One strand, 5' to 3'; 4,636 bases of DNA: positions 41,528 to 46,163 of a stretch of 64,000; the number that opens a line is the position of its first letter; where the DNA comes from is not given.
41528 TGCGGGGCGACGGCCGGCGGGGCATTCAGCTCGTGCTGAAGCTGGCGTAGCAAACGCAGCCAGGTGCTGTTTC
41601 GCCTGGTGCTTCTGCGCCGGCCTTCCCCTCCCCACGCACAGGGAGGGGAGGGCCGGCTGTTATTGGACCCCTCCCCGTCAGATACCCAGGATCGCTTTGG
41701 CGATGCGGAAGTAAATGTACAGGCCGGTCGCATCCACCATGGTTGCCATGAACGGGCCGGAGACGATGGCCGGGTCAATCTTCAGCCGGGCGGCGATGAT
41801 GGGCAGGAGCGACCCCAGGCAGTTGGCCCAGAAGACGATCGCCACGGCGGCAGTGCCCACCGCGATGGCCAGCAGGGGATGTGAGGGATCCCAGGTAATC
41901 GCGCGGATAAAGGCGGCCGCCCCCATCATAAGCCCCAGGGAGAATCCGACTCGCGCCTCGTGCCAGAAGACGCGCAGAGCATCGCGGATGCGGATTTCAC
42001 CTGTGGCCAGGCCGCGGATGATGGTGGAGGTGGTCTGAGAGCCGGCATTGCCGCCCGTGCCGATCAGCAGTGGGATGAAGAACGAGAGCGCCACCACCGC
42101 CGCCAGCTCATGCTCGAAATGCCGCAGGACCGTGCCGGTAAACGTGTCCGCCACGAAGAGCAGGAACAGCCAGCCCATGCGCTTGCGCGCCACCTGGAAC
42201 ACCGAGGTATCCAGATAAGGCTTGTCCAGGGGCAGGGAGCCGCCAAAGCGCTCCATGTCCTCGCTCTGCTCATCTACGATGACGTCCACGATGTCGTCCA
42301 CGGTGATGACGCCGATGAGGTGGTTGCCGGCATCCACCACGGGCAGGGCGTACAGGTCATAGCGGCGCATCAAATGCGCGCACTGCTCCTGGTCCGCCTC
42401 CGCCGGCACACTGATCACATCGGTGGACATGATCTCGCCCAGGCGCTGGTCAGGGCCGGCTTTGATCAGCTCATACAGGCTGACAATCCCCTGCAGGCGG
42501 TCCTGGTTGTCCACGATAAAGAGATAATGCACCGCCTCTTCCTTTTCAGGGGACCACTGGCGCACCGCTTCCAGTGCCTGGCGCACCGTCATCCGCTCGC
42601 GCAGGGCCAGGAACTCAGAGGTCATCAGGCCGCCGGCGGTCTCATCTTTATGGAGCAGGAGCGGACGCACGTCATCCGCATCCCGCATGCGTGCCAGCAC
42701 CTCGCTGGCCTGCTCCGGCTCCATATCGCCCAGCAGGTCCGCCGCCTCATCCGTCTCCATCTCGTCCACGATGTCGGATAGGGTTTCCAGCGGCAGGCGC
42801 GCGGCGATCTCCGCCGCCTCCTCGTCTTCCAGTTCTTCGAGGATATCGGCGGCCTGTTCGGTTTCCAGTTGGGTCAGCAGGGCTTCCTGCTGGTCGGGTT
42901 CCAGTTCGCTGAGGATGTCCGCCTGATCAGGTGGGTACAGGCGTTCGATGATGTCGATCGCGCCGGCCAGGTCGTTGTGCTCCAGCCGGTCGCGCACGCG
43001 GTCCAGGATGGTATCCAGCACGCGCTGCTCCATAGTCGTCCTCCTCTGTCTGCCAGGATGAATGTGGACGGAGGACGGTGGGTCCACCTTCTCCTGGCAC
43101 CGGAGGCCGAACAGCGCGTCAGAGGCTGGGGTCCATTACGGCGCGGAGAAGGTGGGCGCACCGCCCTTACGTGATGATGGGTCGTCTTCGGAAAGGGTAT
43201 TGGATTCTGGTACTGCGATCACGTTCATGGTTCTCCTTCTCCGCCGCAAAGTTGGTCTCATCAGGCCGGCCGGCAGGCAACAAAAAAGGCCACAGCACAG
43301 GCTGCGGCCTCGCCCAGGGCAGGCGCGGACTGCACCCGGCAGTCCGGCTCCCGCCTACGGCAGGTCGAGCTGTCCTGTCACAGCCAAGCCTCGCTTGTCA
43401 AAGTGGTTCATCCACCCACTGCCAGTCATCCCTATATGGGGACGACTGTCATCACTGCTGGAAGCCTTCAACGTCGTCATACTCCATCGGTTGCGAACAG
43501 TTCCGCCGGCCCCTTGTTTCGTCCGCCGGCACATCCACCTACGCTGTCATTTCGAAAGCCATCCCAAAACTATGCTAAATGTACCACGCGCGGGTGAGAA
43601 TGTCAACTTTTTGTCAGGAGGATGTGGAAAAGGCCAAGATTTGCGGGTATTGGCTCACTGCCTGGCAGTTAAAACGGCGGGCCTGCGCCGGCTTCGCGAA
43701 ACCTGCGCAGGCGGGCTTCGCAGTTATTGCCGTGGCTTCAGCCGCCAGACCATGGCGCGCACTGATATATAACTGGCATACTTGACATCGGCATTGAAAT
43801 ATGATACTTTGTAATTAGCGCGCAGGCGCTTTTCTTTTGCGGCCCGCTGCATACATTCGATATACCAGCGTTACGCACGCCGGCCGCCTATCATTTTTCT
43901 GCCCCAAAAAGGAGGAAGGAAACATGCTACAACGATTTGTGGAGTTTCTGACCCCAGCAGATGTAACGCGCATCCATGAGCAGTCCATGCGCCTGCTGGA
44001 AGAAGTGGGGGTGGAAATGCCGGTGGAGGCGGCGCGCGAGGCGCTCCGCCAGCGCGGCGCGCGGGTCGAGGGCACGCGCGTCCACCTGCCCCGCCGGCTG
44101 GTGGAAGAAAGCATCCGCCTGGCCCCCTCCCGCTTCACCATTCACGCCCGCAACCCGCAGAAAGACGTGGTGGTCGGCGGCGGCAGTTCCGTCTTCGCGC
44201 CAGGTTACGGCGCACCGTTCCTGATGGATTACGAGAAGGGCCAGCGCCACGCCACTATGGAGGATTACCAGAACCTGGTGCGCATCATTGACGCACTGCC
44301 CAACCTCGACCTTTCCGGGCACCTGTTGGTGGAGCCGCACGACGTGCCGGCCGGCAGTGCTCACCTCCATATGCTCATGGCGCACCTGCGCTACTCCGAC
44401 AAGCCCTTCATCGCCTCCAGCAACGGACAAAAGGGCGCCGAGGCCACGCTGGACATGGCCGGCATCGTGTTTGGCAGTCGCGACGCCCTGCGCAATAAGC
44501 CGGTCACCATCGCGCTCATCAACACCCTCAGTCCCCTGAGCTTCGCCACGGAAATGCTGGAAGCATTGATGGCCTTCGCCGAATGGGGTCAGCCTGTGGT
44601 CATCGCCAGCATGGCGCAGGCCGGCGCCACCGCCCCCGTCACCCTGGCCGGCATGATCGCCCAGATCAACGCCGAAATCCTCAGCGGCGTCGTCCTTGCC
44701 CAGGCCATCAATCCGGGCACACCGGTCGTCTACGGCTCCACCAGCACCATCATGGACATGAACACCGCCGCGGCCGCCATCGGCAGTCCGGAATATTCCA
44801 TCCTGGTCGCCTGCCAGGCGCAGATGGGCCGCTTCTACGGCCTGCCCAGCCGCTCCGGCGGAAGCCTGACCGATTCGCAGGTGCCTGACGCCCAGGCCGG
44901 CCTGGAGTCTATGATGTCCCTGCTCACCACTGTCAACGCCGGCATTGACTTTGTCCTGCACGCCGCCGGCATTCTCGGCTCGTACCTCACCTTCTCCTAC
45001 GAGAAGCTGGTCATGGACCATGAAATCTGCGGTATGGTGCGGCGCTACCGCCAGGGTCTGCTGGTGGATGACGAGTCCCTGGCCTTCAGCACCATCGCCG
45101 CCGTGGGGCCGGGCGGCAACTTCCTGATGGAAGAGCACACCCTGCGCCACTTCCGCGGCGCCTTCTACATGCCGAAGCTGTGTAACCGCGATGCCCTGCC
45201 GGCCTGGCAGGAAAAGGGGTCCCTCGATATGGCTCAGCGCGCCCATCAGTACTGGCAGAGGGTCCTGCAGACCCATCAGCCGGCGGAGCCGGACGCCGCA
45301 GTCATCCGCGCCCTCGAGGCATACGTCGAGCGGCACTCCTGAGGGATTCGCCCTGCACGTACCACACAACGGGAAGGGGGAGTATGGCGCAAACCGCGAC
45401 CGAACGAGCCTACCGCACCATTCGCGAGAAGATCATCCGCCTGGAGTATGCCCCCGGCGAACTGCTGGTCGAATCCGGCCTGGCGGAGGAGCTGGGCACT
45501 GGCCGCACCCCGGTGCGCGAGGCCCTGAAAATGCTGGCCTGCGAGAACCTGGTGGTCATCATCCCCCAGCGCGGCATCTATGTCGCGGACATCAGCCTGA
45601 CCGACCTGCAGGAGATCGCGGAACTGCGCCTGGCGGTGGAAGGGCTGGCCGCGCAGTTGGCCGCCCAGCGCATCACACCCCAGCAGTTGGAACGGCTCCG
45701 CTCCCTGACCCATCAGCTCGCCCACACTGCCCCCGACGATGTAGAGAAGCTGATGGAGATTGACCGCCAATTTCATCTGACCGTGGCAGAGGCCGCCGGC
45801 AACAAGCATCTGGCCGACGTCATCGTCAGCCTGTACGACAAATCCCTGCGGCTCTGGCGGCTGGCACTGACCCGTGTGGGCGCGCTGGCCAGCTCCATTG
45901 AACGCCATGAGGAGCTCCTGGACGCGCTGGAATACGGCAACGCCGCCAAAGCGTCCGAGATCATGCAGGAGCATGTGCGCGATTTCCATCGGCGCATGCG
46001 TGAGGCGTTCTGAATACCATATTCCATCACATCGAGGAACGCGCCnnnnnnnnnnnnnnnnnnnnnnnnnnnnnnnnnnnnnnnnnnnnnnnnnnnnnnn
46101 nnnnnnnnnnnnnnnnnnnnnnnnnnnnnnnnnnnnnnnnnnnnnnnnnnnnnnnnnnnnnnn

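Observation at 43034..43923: Long structured mgtE leader with RBS-sequestering helix, preceded by an orphan minus-strand terminator and ~300 bp of unexplained non-coding DNA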

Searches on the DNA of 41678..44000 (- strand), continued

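Call 84: search_rna_families(sources=[L089, L090, L092, L094, L096, L097, L098, L099, L100], threshold=evalue, max_evalue=1)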
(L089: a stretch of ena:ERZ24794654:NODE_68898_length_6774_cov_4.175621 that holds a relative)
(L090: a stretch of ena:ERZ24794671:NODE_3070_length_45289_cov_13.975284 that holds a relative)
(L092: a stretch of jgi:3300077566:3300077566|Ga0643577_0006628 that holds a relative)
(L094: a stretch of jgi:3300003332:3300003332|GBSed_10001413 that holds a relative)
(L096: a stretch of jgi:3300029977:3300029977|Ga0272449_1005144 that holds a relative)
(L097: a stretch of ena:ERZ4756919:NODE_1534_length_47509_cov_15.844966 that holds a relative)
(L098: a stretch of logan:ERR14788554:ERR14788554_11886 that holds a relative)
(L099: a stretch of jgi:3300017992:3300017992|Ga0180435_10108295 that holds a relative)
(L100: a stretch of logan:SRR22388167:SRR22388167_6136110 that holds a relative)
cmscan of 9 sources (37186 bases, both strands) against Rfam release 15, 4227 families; matches with E-value up to 1: 0.
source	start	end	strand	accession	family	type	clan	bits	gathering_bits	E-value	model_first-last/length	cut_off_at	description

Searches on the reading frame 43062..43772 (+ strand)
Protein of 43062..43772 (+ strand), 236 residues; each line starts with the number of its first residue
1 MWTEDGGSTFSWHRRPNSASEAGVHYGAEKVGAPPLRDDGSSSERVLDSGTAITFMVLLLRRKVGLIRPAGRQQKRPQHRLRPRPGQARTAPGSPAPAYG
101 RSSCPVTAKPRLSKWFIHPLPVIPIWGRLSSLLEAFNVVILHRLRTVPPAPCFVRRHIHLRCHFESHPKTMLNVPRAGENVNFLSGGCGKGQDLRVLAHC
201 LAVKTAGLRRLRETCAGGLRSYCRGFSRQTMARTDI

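Call 73: search_protein_families(library=pfam, proteins=[window:43062-43772:+], max_evalue=0.1)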
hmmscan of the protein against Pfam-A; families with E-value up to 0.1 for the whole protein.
window:43062-43772:+ (236 aa): 0 families

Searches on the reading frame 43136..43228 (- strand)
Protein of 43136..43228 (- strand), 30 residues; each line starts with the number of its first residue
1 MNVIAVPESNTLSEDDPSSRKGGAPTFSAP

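Call 10: search_protein_families(library=pfam, proteins=[window:43136-43228:-])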
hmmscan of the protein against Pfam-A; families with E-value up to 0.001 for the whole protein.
window:43136-43228:- (30 aa): 0 families

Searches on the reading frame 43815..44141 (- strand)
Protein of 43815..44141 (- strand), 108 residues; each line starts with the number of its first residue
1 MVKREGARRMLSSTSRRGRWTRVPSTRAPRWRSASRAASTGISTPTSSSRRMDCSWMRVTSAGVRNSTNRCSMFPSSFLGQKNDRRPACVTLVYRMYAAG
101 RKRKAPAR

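Call 73: search_protein_families(library=pfam, proteins=[window:43815-44141:-], max_evalue=0.1)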
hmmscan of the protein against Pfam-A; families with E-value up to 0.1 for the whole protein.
window:43815-44141:- (108 aa): 1 family
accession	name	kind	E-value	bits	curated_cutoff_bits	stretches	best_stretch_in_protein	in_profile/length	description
PF00629.30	MAM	-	0.047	14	26.4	1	18-101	9-86/158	MAM domain, meprin/A5/mu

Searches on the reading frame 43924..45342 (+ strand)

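Call 10: search_protein_families(library=pfam, proteins=[window:43924-45342:+])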
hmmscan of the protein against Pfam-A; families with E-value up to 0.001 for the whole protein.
window:43924-45342:+ (472 aa): 1 family
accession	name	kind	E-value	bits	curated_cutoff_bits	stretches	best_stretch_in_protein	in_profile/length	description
PF06253.16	MTTB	-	3.8e-163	543.5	25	1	5-471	30-495/500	Trimethylamine methyltransferase (MTTB)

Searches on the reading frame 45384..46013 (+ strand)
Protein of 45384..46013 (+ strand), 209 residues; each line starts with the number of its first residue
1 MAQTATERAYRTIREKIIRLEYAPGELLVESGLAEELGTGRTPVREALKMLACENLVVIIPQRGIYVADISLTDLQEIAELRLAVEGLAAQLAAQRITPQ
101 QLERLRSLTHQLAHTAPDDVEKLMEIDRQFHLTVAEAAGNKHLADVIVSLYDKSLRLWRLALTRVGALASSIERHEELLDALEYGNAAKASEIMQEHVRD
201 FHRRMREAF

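Call 10: search_protein_families(library=pfam, proteins=[window:45384-46013:+])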
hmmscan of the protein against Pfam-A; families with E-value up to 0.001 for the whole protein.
window:45384-46013:+ (209 aa): 2 families
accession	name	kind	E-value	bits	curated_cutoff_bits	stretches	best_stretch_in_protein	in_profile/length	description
PF07729.17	FCD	-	7.7e-30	104.3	24.3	1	77-199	1-124/125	FCD domain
PF00392.27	GntR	-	2.1e-18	66.2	27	1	6-67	2-64/64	Bacterial regulatory proteins, gntR family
